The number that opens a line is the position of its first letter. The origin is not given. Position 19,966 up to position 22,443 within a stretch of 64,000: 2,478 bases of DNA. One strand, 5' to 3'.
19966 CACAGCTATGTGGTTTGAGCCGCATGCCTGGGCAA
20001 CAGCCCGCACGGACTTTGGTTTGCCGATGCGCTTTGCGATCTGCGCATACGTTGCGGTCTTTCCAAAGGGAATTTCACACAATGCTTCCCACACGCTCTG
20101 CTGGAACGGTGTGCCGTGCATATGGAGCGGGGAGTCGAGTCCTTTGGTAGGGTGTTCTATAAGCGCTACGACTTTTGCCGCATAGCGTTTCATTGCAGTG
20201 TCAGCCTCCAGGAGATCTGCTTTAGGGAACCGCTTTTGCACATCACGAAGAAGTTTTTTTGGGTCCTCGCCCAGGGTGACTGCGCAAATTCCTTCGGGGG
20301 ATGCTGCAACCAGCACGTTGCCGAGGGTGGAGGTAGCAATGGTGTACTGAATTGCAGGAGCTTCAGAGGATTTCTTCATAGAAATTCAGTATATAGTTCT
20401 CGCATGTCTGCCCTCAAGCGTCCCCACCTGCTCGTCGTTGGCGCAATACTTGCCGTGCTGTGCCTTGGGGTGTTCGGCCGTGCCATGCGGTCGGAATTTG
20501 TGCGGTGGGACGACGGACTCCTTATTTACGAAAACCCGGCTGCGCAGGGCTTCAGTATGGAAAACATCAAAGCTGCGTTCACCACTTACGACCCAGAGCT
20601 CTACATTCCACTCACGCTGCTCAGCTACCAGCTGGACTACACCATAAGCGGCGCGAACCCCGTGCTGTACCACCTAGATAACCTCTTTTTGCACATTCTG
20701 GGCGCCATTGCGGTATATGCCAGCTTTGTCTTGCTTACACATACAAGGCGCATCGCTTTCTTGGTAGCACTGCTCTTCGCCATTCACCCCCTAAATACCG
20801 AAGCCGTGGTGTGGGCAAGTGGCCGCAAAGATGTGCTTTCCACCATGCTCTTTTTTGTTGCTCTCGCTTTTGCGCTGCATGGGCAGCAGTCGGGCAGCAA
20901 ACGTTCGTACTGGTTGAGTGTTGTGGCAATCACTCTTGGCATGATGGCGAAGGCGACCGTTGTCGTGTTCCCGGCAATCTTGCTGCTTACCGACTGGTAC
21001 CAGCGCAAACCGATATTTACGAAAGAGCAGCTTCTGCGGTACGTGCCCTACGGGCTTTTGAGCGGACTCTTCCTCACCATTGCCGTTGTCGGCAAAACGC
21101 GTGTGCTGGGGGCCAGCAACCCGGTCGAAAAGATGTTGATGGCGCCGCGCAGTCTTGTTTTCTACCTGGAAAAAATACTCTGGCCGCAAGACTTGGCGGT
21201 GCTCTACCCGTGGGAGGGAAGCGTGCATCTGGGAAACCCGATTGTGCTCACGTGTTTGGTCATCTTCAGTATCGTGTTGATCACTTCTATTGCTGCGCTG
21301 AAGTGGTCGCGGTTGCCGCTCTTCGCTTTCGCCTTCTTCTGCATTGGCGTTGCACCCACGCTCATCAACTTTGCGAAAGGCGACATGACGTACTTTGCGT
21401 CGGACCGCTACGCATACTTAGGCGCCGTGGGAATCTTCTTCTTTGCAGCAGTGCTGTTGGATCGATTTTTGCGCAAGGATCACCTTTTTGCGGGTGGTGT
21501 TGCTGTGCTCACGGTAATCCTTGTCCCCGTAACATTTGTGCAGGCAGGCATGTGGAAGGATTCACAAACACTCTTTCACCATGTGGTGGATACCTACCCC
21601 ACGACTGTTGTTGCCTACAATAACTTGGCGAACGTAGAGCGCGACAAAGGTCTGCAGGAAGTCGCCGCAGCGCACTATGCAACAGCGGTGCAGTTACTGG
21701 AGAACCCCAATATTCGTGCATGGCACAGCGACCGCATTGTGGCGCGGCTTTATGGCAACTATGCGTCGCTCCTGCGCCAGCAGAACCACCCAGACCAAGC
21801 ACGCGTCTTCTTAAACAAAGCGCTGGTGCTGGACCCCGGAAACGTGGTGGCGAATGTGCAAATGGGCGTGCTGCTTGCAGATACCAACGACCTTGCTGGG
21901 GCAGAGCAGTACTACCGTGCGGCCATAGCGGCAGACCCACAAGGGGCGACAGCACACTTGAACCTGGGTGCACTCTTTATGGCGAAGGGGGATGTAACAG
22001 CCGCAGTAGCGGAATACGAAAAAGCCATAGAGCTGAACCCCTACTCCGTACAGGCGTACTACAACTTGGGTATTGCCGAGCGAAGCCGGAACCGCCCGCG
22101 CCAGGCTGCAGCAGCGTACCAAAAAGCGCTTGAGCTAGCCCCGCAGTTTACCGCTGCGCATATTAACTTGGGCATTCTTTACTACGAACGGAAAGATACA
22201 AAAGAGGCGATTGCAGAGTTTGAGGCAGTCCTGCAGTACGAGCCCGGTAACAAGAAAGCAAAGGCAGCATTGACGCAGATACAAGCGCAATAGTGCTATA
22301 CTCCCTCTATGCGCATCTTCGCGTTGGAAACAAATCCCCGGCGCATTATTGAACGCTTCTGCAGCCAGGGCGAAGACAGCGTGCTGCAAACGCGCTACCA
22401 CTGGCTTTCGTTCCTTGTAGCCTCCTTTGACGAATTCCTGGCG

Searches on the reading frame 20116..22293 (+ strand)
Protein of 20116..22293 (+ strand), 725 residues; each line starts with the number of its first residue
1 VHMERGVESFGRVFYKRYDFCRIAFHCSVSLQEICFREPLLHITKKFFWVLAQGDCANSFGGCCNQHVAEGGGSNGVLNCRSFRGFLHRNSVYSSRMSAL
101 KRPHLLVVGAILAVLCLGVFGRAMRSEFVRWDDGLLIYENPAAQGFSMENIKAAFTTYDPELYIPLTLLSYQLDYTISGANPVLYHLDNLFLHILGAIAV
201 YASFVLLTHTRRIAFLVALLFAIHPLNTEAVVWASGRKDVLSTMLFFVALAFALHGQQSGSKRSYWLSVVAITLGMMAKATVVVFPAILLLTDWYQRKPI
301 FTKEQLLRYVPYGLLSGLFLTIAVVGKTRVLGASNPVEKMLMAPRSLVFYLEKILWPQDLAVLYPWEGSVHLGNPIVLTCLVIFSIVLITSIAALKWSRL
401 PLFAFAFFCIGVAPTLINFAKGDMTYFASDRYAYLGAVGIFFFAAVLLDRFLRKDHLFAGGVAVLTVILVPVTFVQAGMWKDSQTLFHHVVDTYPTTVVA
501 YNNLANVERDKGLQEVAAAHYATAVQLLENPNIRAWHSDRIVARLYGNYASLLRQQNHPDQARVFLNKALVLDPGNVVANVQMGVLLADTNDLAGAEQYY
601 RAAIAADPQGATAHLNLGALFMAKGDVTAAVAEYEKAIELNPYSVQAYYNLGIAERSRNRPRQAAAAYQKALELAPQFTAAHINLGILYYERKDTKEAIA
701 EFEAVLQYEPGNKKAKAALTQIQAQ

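Call 27: search_protein_families(library=pfam, proteins=[window:20116-22293:+], max_evalue=0.001)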
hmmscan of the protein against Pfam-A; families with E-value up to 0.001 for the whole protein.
window:20116-22293:+ (725 aa): 19 families
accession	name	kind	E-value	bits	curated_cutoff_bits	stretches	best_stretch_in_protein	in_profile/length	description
PF07719.23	TPR_2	-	1.4e-30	103.2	27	3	646-677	2-33/34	Tetratricopeptide repeat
PF00515.34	TPR_1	-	2.7e-27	93.8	27.8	2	646-678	2-34/34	Tetratricopeptide repeat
PF13181.12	TPR_8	-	1.3e-25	87.7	25.7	1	611-642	1-32/34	Tetratricopeptide repeat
PF13432.12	TPR_16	-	2.8e-24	85.6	32.7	2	583-644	3-64/65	Tetratricopeptide repeat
PF13431.12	TPR_17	-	8.7e-22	76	24.4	2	634-664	2-32/34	Tetratricopeptide repeat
PF13414.12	TPR_11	-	2.3e-21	75.6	26.8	3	621-654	4-37/42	TPR repeat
PF14559.12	TPR_19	-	3.8e-20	72.4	25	3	659-722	5-68/68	Tetratricopeptide repeat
PF13424.12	TPR_12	-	1.6e-19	70.3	30.1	1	611-676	3-76/77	Tetratricopeptide repeat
PF13428.12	TPR_14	-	5.3e-17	61.1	23.5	0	613-652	3-42/44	Tetratricopeptide repeat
PF13174.12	TPR_6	-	2.5e-11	43.9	26.3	0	684-710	5-31/33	Tetratricopeptide repeat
PF23914.1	TPR_CcmH_CycH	-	1.8e-10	41.3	42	1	601-713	40-155/158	Cytochrome c-type biogenesis protein H TPR domain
PF13371.12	TPR_9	-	3.2e-10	40.3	35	0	618-680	2-64/73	Tetratricopeptide repeat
PF17874.7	TPR_MalT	-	1e-08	35.3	45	1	480-589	63-169/336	MalT-like TPR region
PF13176.12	TPR_7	-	1.6e-08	34.4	27.9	0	647-677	1-31/36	Tetratricopeptide repeat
PF13374.12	TPR_10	-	5e-08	33.2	27.5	0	646-674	3-31/42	Tetratricopeptide repeat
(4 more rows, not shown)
